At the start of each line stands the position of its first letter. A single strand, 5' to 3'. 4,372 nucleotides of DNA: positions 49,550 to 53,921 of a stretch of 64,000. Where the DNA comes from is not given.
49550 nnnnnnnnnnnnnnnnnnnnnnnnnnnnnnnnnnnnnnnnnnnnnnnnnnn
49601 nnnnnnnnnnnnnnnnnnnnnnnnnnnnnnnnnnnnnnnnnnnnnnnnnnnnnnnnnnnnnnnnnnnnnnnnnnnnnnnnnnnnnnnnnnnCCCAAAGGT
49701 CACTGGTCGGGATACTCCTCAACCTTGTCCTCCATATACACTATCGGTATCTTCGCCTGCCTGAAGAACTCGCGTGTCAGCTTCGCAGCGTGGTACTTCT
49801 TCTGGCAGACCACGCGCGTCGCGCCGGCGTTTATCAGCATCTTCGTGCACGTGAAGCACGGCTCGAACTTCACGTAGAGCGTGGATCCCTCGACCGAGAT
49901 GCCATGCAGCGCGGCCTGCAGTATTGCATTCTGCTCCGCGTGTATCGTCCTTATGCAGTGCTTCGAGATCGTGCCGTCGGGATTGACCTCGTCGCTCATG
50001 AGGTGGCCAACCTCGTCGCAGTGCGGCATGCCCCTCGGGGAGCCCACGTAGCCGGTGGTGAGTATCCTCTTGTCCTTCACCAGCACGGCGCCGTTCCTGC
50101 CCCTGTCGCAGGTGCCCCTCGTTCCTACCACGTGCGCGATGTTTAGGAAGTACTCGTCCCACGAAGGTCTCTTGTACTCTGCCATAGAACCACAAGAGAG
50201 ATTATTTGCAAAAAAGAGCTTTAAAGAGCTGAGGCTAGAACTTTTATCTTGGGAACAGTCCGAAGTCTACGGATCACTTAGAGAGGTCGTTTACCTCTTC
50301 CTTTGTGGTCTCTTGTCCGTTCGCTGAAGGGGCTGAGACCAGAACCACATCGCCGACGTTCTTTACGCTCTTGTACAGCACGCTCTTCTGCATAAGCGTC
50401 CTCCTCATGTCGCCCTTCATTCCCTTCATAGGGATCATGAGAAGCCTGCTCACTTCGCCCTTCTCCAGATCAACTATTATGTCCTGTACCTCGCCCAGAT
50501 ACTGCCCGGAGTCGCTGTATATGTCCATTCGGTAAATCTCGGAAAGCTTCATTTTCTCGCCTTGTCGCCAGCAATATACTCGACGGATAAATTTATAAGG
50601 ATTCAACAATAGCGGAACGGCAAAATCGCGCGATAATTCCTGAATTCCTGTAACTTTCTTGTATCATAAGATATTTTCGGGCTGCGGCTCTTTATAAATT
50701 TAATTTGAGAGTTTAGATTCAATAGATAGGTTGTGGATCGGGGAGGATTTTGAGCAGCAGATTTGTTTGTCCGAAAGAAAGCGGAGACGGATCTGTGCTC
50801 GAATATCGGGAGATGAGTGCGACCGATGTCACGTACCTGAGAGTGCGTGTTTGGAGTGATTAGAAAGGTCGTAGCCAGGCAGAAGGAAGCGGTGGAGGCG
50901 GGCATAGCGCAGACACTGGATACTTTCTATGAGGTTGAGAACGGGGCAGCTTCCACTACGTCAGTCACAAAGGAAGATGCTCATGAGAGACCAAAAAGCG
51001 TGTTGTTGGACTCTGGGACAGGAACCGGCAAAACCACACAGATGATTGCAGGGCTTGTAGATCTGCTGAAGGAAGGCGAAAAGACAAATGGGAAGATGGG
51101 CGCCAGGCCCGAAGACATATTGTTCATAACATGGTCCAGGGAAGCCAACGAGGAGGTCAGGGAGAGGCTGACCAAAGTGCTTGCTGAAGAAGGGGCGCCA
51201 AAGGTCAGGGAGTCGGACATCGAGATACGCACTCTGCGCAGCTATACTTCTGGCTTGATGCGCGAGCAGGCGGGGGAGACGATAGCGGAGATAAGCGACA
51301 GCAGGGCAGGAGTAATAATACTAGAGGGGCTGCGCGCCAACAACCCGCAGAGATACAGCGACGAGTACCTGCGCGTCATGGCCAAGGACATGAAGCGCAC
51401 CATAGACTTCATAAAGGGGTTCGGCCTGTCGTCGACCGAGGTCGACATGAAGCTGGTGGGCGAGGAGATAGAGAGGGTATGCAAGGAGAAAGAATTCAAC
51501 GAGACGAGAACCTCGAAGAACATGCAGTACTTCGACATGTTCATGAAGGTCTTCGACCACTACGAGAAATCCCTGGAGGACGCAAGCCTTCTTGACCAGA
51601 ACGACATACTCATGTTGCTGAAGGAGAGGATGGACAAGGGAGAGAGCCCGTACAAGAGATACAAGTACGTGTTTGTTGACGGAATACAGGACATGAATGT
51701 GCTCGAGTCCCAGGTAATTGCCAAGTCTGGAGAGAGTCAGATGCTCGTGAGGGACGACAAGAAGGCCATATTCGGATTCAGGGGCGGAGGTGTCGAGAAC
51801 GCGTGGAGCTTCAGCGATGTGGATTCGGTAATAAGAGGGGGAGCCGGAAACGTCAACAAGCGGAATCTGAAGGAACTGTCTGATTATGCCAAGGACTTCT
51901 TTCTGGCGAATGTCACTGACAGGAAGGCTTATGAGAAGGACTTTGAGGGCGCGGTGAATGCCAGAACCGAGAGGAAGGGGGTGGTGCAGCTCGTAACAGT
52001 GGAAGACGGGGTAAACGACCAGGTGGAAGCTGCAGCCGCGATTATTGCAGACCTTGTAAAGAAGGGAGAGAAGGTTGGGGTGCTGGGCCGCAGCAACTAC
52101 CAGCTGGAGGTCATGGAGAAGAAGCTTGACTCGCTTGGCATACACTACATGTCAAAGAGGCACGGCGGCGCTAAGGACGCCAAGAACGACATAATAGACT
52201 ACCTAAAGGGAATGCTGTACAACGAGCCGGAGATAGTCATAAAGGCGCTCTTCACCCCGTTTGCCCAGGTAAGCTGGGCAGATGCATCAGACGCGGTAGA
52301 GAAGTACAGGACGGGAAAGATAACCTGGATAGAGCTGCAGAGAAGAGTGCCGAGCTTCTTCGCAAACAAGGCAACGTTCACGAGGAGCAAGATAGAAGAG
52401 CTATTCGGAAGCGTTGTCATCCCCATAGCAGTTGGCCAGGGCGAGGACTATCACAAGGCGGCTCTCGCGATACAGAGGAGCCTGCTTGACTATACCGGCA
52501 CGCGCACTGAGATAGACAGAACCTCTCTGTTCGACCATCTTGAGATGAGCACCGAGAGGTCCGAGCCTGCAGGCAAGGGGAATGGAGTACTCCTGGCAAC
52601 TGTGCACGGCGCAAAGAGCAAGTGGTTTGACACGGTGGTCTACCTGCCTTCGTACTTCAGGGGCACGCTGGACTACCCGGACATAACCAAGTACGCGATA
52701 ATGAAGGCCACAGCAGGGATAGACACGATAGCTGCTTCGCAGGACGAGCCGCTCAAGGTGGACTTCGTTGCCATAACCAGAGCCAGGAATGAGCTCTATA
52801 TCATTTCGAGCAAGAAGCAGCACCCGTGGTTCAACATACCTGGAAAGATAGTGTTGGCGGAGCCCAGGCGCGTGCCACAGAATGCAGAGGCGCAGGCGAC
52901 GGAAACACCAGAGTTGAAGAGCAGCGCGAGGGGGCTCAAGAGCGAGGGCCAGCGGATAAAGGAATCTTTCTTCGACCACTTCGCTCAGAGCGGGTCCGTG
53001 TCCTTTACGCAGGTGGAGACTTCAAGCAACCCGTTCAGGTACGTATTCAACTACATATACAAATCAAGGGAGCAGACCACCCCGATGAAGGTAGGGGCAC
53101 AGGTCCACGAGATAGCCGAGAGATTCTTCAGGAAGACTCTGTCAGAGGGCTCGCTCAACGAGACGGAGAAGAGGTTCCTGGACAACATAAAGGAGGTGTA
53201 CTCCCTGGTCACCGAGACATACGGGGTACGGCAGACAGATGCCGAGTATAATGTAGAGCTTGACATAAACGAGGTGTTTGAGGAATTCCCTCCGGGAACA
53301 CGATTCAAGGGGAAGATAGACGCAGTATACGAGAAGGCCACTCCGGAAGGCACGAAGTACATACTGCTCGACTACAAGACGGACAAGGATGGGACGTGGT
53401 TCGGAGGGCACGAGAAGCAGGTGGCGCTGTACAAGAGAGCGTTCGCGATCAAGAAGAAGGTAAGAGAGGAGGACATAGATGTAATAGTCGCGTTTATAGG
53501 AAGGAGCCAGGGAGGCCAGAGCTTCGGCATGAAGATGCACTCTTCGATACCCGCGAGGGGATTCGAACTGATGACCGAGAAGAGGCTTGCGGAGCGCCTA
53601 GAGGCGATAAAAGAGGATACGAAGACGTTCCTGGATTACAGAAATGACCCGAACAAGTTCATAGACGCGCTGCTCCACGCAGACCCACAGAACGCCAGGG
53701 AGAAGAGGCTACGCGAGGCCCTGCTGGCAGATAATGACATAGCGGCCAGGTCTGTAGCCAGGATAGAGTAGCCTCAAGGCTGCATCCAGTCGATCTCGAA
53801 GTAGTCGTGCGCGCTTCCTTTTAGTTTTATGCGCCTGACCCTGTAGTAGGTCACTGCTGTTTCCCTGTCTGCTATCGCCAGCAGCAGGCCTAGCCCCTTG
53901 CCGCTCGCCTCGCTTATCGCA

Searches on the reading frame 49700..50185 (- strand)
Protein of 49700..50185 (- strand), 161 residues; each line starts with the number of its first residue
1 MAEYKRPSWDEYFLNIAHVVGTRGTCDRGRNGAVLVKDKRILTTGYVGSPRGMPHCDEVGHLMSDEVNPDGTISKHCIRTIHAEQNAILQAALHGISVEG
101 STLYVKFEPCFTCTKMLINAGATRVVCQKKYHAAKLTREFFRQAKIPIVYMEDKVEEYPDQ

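Call 3: search_protein_families(library=pfam, proteins=[window:49700-50185:-], max_evalue=0.1)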
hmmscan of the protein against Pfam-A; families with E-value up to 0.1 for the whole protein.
window:49700-50185:- (161 aa): 5 families
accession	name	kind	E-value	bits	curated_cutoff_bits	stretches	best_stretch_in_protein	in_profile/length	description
PF00383.29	dCMP_cyt_deam_1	-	3.4e-23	81.9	25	1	8-127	2-100/102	Cytidine and deoxycytidylate deaminase zinc-binding region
PF14437.12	MafB19-deam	-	3.8e-14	53.2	27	1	8-133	2-105/142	MafB19-like deaminase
PF14439.12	Bd3614-deam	-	0.01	16.3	38.5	1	79-128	33-85/113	Bd3614-like deaminase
PF18771.7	APOBEC3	-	0.033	14.8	27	1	81-142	31-95/137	APOBEC3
PF18785.7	Inv-AAD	-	0.1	12.9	26.5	0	32-112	1-65/129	Invertebrate-AID/APOBEC-deaminase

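Call 4: search_protein_families(library=ncbifam, proteins=[window:49700-50185:-], max_evalue=0.1)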
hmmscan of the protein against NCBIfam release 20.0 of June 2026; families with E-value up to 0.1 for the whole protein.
window:49700-50185:- (161 aa): 8 families
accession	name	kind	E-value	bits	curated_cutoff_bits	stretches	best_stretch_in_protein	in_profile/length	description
TIGR02571.1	ComEB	equivalog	2.7e-37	128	219.45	1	6-148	2-135/151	ComE operon protein 2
NF041025.1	antiphage_deaminase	equivalog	9.8e-15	54.3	400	1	79-132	336-390/437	anti-phage dCTP deaminase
TIGR00326.1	eubact_ribD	equivalog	3.6e-07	29.7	156.35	1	68-128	57-93/343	bifunctional diaminohydroxyphosphoribosylaminopyrimidine deaminase/5-amino-6-(5-phosphoribosylamino)uracil reductase RibD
NF008113.2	PRK10860.1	equivalog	2.3e-05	24.3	150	1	80-127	54-103/165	tRNA adenosine(34) deaminase TadA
NF008052.0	PRK10786.1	equivalog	0.00023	20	500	1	80-129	48-100/367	bifunctional diaminohydroxyphosphoribosylaminopyrimidine deaminase/5-amino-6-(5-phosphoribosylamino)uracil reductase RibD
TIGR01355.1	cyt_deam_dimer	equivalog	0.0014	17.9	275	1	79-118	71-109/283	cytidine deaminase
NF006537.0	PRK09027.1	equivalog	0.0078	15.6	153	1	78-117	98-136/295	cytidine deaminase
NF002607.0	PRK02260.2-5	equivalog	0.099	12.5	290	0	61-98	23-61/160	S-ribosylhomocysteine lyase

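Call 84: search_protein_families(library=phrogs, proteins=[window:49700-50185:-], max_evalue=0.001)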
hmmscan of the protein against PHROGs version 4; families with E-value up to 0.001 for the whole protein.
window:49700-50185:- (161 aa): 7 families
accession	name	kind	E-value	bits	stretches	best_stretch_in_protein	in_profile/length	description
phrog_174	-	DNA, RNA and nucleotide metabolism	2.7e-43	150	1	1-154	108-250/384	dCMP deaminase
phrog_2369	-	DNA, RNA and nucleotide metabolism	4e-28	99.8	1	6-134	2-130/195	dCMP deaminase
phrog_18355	-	DNA, RNA and nucleotide metabolism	6.7e-09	36.7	1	81-130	3-50/52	deoxycytidinylate deaminase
phrog_9198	-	unknown function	3.7e-07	30.2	1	79-135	384-441/531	-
phrog_20806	-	DNA, RNA and nucleotide metabolism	8.6e-07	30.2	1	77-129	14-63/97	deoxycytidinylate deaminase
phrog_8118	-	unknown function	2.5e-06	27.4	1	68-131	465-529/577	-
phrog_20648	-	DNA, RNA and nucleotide metabolism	4e-05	24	1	24-132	21-122/311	dCMP deaminase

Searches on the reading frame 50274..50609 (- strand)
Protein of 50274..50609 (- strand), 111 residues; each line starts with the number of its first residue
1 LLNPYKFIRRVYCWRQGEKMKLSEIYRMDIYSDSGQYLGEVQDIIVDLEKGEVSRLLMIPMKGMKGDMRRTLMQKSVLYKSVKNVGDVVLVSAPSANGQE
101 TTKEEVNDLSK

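Call 3: search_protein_families(library=pfam, proteins=[window:50274-50609:-], max_evalue=0.1)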
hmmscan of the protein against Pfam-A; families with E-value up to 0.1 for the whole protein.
window:50274-50609:- (111 aa): 1 family
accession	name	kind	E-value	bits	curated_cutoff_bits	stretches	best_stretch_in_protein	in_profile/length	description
PF05239.21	PRC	-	1.1e-08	35.4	21.2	1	19-95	3-75/78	PRC-barrel domain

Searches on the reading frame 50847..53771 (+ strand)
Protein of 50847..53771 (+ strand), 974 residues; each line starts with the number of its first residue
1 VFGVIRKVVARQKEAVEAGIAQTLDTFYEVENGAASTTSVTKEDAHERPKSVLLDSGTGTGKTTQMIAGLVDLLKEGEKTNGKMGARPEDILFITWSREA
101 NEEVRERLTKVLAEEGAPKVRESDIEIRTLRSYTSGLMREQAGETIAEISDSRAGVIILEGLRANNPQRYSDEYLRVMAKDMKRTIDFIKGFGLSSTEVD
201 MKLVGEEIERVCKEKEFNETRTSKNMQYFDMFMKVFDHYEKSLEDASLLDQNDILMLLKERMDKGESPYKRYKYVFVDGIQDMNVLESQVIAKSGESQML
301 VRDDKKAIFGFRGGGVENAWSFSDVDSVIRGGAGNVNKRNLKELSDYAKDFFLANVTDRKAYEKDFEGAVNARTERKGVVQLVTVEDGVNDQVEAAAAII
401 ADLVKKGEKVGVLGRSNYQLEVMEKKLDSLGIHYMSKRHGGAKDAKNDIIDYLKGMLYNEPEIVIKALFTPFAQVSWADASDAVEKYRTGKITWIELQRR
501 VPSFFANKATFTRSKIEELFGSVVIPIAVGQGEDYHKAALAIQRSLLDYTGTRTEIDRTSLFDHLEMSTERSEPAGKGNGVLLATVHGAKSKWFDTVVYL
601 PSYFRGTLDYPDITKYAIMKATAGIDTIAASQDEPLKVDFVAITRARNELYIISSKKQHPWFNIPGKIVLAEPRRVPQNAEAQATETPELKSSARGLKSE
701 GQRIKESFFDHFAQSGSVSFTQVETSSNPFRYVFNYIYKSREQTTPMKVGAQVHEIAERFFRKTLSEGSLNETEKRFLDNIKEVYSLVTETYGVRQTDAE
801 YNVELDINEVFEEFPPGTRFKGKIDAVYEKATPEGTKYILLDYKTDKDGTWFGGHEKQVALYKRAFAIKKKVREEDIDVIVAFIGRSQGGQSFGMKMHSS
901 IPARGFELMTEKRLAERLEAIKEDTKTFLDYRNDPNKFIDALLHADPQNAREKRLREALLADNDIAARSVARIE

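Call 44: search_protein_families(library=pfam, proteins=[window:50847-53771:+], max_evalue=0.001)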
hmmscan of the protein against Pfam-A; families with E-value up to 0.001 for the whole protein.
window:50847-53771:+ (974 aa): 4 families
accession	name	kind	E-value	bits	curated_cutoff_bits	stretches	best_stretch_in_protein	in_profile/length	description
PF00580.27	UvrD-helicase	-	1.6e-23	84.2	23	1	49-323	13-267/271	UvrD/REP helicase N-terminal domain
PF13361.12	UvrD_C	-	1.8e-10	41.2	25.6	1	565-656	268-349/350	UvrD-like helicase C-terminal domain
PF12705.13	PDDEXK_1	-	1.6e-09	38.5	22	1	718-884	2-189/247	PD-(D/E)XK nuclease superfamily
PF13245.12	AAA_19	-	7.4e-05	23.4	25.1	1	50-306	12-128/134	AAA domain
